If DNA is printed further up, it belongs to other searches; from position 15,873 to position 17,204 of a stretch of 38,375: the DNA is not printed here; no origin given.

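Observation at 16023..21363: Translationally coupled four-gene operon of unknown function: two paralogous membrane proteins, a divergent cytoplasmic GH13 and a small bitopic protein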

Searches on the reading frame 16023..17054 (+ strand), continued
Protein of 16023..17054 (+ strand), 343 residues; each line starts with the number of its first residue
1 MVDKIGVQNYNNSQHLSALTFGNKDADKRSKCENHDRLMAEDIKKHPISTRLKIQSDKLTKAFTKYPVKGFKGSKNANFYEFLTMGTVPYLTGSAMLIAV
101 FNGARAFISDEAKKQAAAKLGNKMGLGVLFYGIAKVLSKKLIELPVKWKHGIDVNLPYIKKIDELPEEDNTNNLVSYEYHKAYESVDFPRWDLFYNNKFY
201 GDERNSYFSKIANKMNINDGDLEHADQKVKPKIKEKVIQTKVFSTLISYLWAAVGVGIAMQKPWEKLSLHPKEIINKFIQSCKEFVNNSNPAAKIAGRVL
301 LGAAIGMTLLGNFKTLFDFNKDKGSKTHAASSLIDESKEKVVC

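Call 75: search_solved_structures(query=L060:2775-6791:-, max_evalue=0.01, show_alignments=1)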
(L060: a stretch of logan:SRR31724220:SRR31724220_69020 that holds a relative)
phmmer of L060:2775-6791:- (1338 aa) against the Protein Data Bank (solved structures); distinct sequences matched with E-value up to 0.01: 39.
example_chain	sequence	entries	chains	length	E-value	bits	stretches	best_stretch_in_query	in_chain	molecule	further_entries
1bvz_A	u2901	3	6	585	2.2e-12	48.7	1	189-340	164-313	PROTEIN (ALPHA-AMYLASE II) | ALPHA-AMYLASE II | Neopullulanase 2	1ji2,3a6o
1wzm_A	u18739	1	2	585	2.2e-12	48.7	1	189-340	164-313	Alpha-amylase II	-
1wzk_A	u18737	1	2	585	2.2e-12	48.7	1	189-340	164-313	Alpha-amylase II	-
1wzl_A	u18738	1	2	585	2.2e-12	48.7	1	189-340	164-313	Alpha-amylase II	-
1jib_A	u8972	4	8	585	2.2e-12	48.7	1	189-340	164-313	NEOPULLULANASE | ALPHA-AMYLASE II | Neopullulanase 2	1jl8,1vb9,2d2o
1vfm_A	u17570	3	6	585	2.2e-12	48.7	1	189-340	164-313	Neopullulanase 2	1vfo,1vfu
1jf5_A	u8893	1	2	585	2.6e-12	48.5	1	189-340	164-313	ALPHA AMYLASE II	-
1jf6_A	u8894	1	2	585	2.8e-12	48.3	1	189-340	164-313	ALPHA AMYLASE II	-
1g1y_A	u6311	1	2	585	5.9e-12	47.3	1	189-340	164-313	ALPHA-AMYLASE II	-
5ot1_A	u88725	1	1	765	1.6e-08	35.9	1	190-296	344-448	Pullulanase type II, GH13 family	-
2z1k_A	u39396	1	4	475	1.8e-08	35.7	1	194-312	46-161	(Neo)pullulanase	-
7ehh_A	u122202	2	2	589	3e-08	35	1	192-303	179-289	alpha-glucosidase | alpha glucosidase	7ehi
7d9b_A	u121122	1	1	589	3e-08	35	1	192-303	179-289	Alpha-glycosidase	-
7d9c_A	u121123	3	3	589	3e-08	35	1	192-303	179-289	Alpha-glycosidase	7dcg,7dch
1sma_A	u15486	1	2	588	5e-07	31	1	193-314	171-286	MALTOGENIC AMYLASE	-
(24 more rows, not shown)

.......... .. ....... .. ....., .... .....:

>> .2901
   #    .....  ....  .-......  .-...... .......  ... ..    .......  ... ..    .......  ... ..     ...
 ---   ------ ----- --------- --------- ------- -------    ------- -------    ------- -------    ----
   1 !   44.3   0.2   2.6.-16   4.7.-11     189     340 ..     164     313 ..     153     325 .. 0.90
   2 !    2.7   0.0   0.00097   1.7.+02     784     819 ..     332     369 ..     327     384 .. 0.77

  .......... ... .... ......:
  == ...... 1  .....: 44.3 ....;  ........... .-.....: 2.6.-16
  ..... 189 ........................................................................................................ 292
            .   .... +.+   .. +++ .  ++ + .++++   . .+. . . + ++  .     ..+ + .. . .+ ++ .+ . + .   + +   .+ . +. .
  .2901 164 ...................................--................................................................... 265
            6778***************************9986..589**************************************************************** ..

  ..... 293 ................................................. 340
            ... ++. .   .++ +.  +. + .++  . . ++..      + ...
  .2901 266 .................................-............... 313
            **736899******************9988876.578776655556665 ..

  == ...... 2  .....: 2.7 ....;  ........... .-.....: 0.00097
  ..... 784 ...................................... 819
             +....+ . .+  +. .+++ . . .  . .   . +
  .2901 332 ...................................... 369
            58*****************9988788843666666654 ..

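Call 78: search_solved_structures(query=A2, max_evalue=1)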
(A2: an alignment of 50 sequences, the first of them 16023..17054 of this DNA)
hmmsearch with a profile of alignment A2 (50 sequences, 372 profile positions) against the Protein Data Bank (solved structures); distinct sequences matched with E-value up to 1: 0.

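Call 83: find_encoding_contigs(protein=P0403, flank=9000, max_places=1)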
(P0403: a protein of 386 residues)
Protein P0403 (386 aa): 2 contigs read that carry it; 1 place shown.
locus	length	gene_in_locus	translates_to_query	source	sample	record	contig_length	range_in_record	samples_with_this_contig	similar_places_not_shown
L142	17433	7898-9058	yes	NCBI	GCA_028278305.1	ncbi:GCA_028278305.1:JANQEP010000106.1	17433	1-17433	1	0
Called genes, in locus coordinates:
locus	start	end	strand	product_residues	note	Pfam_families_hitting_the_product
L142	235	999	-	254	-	PF01784:DUF34_NIF3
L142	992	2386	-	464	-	PF02861:Clp_N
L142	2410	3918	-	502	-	PF01225:Mur_ligase, PF08245:Mur_ligase_M, PF02875:Mur_ligase_C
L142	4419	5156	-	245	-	-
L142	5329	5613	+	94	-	-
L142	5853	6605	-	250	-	PF00215:OMPdecase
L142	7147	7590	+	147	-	PF05198:IF3_N, PF00707:IF3_C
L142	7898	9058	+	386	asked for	-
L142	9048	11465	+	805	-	-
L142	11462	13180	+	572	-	PF00128:Alpha-amylase (weak)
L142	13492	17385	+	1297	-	PF00128:Alpha-amylase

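Call 84: find_encoding_contigs(protein=P0429, flank=9000, max_places=1)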
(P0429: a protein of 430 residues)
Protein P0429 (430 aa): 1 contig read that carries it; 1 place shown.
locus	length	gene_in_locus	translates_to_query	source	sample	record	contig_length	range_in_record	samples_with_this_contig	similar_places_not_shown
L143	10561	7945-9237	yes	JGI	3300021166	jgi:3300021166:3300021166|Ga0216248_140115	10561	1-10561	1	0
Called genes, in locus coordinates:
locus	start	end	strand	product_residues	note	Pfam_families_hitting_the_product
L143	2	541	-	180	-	?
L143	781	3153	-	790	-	PF00488:MutS_V, PF01713:Smr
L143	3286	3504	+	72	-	-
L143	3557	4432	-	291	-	PF00990:GGDEF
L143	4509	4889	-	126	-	-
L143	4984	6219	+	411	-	PF13354:Beta-lactamase2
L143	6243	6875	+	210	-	PF02811:PHP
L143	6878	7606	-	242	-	PF02308:MgtC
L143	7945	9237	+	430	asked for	-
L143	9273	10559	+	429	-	?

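Call 85: find_encoding_contigs(protein=P0438, flank=9000, max_places=1)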
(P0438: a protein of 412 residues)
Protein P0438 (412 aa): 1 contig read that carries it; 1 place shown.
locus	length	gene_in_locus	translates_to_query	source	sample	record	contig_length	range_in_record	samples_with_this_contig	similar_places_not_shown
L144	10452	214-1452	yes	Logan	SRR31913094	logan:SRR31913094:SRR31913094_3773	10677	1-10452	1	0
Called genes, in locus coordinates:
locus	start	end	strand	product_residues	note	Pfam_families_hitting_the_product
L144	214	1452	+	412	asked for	-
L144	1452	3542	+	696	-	-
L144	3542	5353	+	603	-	-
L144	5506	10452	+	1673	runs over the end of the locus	-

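Call 86: list_cluster_members(proteins=[L142:2410-3918:-, L142:992-2386:-, L142:5853-6605:-, L142:13492-17385:+, L143:781-3153:-, L143:4984-6219:+, L061:9549-10754:+, L059:81-1751:-, L059:1845-3071:-, L058:14992-16365:+])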
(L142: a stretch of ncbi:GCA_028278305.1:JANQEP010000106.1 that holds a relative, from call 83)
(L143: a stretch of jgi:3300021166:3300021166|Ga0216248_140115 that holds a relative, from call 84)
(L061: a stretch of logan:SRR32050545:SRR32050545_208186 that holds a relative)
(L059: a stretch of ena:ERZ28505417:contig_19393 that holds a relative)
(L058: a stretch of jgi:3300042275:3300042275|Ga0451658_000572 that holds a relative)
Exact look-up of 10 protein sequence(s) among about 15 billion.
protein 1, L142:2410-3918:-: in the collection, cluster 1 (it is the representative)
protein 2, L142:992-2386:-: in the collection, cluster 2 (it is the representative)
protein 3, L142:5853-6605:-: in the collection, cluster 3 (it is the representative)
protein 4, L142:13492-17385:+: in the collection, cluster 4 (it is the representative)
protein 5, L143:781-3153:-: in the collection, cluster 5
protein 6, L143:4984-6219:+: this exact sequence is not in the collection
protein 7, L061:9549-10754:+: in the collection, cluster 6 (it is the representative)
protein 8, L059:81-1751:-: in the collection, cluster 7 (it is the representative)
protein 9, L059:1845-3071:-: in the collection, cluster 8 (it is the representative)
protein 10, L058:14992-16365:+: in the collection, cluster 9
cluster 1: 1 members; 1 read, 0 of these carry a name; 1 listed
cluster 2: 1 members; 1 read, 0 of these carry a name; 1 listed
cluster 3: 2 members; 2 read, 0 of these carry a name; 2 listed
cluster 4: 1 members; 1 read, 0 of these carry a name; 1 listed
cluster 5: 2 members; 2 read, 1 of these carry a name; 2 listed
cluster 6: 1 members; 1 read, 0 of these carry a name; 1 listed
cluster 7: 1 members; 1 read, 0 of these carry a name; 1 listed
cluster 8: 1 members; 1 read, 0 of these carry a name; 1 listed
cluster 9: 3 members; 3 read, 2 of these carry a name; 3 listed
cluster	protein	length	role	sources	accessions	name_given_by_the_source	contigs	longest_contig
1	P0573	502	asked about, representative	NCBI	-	-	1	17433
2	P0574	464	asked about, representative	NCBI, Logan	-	-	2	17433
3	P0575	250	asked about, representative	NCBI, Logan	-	-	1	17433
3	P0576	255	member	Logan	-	-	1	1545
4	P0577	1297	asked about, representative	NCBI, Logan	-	-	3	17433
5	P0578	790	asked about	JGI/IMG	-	-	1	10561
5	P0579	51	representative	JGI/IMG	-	hypothetical protein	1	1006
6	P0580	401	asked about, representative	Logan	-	-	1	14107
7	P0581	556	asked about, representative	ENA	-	-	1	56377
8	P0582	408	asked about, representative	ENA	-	-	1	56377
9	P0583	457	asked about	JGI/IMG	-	acetyl-CoA carboxylase biotin carboxylase subunit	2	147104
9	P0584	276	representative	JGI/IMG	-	acetyl-CoA carboxylase biotin carboxylase subunit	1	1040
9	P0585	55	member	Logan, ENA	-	-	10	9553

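Call 89: search_protein_families(library=pfam, alignment_id=A2, max_evalue=0.1)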
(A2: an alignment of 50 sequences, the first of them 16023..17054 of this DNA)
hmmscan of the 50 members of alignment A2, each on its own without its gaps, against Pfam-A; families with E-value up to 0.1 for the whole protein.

A. member 1, window:16023-17054:+ (343 aa): 0 families

B. families by the number of members that match (of 50 scanned): 9 families
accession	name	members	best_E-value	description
PF04967.18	HTH_10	3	0.0095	HTH DNA binding domain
PF13603.12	tRNA-synt_1_2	2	0.015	Leucyl-tRNA synthetase, editing domain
PF00226.36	DnaJ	1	0.022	DnaJ domain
PF01673.23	Herpes_env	1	0.025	Herpesvirus putative major envelope glycoprotein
PF08807.15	DUF1798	1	0.042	Bacterial domain of unknown function (DUF1798)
PF11073.13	NSs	1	0.054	Rift valley fever virus non structural protein (NSs) like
PF18303.6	Saf_2TM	1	0.07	SAVED-fused 2TM effector domain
PF21593.2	DUF6853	1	0.089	Family of unknown function (DUF6853)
PF15438.11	Phyto-Amp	1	0.096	Antigenic membrane protein of phytoplasma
